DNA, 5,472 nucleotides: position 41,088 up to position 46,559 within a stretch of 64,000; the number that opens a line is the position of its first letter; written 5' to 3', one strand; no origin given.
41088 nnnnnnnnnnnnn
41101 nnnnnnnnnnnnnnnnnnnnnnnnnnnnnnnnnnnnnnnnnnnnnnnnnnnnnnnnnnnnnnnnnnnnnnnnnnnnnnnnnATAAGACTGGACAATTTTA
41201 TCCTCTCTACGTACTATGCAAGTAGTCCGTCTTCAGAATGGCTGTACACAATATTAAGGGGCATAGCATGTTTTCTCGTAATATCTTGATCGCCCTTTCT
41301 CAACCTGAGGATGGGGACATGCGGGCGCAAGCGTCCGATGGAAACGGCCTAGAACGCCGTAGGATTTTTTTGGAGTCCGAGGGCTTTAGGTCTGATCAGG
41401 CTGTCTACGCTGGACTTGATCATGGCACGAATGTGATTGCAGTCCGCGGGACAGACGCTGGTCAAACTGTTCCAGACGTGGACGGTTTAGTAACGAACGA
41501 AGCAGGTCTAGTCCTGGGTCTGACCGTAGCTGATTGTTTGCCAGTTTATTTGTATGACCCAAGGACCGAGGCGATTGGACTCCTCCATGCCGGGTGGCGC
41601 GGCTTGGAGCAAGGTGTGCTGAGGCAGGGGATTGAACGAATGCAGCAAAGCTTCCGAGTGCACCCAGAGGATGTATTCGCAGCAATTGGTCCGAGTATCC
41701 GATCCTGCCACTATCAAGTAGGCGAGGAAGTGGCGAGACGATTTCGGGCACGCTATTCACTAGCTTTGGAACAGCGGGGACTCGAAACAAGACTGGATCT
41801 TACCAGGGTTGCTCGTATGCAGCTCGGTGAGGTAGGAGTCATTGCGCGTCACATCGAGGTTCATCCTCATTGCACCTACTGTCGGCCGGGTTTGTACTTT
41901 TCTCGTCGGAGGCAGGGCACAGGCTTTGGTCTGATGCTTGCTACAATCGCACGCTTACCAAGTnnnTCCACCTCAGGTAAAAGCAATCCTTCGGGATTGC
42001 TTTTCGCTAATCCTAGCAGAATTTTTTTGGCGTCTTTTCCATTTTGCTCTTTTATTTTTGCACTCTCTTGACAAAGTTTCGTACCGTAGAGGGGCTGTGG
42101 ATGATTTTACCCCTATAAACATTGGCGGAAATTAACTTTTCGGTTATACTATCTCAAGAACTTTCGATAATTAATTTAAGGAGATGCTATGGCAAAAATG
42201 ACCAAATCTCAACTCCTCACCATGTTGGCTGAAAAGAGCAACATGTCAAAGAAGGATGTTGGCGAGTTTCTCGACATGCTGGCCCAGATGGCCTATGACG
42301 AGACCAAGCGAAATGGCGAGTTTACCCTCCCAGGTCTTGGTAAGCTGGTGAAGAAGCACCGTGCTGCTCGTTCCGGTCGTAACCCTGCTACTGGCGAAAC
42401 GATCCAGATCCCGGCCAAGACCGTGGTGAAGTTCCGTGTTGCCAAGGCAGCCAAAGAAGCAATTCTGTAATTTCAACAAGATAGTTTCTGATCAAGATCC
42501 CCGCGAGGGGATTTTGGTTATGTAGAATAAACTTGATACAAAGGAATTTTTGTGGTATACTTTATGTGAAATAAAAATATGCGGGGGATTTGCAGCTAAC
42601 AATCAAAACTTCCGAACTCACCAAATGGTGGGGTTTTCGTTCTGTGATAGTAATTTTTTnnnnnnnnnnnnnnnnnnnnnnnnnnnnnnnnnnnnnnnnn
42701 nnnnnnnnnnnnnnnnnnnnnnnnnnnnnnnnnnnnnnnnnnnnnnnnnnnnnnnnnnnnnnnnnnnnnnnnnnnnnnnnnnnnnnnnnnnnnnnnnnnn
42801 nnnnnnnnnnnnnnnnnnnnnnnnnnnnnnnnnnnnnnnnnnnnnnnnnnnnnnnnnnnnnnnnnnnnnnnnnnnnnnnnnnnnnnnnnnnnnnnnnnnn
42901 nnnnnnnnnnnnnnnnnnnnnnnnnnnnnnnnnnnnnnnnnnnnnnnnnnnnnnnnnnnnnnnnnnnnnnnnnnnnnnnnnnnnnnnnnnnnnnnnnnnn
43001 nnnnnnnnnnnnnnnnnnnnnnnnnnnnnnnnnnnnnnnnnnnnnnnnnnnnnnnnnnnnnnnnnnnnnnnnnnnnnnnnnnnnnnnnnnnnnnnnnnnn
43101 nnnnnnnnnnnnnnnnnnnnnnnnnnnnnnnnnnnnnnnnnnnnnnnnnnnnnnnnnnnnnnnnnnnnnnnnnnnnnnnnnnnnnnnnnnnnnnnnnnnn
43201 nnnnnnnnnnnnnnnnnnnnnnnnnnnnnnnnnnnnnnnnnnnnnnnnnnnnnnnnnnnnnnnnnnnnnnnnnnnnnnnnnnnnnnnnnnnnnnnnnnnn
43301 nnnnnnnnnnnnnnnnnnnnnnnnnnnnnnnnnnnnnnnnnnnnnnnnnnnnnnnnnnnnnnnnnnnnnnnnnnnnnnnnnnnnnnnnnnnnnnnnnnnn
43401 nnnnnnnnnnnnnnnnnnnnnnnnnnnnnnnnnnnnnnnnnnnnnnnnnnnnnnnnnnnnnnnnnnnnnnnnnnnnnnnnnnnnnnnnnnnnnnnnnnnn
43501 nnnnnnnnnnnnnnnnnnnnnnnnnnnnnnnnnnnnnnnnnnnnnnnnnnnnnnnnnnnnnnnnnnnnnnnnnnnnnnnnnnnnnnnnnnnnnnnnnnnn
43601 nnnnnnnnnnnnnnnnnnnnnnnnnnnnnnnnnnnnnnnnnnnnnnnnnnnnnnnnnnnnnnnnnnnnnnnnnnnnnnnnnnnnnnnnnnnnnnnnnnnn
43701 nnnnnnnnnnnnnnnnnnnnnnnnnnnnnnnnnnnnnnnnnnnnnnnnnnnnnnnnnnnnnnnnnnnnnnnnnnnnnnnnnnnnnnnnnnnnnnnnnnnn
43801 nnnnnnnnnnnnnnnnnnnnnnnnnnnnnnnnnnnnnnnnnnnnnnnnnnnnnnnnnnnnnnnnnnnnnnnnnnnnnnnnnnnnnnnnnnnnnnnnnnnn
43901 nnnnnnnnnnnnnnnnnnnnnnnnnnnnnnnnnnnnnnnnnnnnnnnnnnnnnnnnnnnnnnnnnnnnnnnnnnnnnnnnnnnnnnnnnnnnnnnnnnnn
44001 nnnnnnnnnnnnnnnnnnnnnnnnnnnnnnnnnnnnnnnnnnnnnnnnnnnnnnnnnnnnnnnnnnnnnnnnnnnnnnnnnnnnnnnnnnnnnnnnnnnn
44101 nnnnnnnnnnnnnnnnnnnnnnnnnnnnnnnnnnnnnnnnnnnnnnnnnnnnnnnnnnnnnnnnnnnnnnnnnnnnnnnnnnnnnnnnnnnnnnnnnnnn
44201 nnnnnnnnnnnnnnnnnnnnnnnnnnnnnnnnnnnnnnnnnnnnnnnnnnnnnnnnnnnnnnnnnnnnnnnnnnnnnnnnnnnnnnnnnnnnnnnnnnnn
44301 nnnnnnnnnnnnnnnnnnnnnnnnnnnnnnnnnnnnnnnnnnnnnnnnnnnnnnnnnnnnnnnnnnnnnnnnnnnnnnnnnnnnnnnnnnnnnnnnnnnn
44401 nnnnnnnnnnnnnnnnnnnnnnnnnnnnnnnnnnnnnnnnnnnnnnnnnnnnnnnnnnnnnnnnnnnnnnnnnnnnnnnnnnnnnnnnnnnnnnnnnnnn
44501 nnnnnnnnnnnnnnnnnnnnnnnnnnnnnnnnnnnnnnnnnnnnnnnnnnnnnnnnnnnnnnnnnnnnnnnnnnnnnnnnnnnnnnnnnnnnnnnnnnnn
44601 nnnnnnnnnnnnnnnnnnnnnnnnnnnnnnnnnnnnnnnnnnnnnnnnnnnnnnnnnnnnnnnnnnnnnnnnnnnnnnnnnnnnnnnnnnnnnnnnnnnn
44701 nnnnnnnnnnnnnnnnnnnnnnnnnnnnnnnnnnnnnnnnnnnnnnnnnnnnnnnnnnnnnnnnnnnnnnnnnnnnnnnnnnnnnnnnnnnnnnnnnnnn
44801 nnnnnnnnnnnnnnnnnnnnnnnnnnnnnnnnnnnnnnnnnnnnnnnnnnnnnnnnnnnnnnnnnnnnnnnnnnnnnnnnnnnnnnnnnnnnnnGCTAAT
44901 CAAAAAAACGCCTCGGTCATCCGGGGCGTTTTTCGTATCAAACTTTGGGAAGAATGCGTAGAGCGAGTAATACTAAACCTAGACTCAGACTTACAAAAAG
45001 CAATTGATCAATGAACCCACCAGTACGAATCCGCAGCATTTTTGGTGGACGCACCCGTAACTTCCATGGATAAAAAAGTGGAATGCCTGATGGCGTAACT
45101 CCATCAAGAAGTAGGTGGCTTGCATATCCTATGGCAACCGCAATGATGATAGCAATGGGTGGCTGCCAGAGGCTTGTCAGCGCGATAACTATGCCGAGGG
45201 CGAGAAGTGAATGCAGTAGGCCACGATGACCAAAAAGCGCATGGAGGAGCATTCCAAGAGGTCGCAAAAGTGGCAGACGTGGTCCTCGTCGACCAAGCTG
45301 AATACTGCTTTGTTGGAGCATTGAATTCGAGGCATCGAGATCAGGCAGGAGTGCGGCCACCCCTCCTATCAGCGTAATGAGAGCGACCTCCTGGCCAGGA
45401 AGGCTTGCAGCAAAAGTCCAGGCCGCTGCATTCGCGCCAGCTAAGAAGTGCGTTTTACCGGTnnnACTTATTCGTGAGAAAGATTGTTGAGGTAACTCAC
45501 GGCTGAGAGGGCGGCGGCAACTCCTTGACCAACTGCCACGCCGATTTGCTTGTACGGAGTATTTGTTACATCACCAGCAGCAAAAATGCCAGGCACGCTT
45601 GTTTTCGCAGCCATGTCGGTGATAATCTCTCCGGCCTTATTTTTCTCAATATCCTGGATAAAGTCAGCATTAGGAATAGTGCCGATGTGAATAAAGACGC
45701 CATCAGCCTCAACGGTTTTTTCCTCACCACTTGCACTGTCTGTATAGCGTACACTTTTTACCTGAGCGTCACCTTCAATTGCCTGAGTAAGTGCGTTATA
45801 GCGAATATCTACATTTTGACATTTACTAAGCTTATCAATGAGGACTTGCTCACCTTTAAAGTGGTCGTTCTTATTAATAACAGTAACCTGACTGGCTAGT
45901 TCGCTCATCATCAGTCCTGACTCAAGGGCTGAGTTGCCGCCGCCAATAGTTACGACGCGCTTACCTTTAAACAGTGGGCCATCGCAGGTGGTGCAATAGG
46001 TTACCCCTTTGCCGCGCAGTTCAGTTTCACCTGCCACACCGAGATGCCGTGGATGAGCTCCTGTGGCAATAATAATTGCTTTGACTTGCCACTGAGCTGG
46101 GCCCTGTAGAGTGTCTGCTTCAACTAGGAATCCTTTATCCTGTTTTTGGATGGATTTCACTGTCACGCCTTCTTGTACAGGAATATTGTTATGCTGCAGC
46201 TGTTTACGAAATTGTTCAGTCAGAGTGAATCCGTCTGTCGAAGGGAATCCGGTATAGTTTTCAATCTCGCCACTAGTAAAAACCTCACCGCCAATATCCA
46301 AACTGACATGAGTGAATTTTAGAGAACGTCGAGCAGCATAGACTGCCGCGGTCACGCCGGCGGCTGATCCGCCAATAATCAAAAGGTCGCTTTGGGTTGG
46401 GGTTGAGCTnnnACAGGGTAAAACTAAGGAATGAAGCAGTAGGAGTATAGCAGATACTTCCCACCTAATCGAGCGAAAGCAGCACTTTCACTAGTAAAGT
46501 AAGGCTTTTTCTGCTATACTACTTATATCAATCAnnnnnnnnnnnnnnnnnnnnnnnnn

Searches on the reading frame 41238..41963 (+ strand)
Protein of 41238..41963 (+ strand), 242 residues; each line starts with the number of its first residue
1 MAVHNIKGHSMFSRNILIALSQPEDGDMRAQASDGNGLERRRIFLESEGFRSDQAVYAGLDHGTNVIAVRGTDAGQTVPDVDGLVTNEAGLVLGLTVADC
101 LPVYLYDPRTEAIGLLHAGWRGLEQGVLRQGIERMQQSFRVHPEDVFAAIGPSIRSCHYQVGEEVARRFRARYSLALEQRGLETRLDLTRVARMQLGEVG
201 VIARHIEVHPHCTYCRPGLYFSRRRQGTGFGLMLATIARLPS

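Call 76: search_protein_families(library=pfam, proteins=[window:41238-41963:+], max_evalue=0.01)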
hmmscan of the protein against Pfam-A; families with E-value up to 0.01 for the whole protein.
window:41238-41963:+ (242 aa): 1 family
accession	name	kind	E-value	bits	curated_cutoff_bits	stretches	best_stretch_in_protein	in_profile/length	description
PF02578.20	Cu-oxidase_4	-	8.8e-58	196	22.9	1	39-237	30-237/238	Multi-copper polyphenol oxidoreductase laccase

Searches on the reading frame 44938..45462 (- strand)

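Call 76: search_protein_families(library=pfam, proteins=[window:44938-45462:-], max_evalue=0.01)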
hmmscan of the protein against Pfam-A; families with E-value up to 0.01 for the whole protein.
window:44938-45462:- (174 aa): 1 family
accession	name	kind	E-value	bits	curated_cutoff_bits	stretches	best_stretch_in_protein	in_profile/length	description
PF04307.19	YdjM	-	1.6e-23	83.5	29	1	1-146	2-132/176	YdjM inner membrane protein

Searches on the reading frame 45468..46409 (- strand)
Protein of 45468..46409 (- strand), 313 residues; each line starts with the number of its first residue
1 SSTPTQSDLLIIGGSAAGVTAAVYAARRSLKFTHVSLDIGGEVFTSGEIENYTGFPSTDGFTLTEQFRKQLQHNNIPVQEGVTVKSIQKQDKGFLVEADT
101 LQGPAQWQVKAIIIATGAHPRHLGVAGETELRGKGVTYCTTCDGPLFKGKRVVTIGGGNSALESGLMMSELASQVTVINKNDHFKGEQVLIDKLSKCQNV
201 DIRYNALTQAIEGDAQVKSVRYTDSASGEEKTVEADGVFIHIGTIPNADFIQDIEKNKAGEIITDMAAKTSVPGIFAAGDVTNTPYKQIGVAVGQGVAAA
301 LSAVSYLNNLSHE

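Call 76: search_protein_families(library=pfam, proteins=[window:45468-46409:-], max_evalue=0.01)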
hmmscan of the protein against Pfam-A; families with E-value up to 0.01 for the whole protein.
window:45468-46409:- (313 aa): 10 families
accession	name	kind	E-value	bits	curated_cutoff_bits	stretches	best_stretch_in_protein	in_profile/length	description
PF07992.20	Pyr_redox_2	-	1.6e-43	149.6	26.1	1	8-296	2-291/291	Pyridine nucleotide-disulphide oxidoreductase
PF13738.12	Pyr_redox_3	-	5.2e-23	82.2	30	1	60-279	80-305/305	Pyridine nucleotide-disulphide oxidoreductase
PF00070.33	Pyr_redox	-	8.6e-16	58.7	22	1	151-224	1-81/82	Pyridine nucleotide-disulphide oxidoreductase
PF03486.20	HI0933_like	-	4.2e-07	30.1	50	0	55-119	102-165/244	HI0933-like protein Rossmann domain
PF00890.30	FAD_binding_2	-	2.6e-05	24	20.4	0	8-35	1-28/414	FAD binding domain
PF01266.30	DAO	-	5.2e-05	23.4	27.9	0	59-123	147-209/353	FAD dependent oxidoreductase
PF12831.13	FAD_oxidored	-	0.00013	21.8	27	1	8-32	1-25/416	FAD dependent oxidoreductase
PF13434.12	Lys_Orn_oxgnase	-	0.0036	16.9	21.3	0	82-180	116-221/339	L-lysine 6-monooxygenase/L-ornithine 5-monooxygenase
PF01134.28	GIDA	-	0.0038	16.8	22.1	0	8-31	1-24/391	Glucose inhibited division protein A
PF01946.23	Thi4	-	0.0083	15.8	26.2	0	6-47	17-61/235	Thi4 family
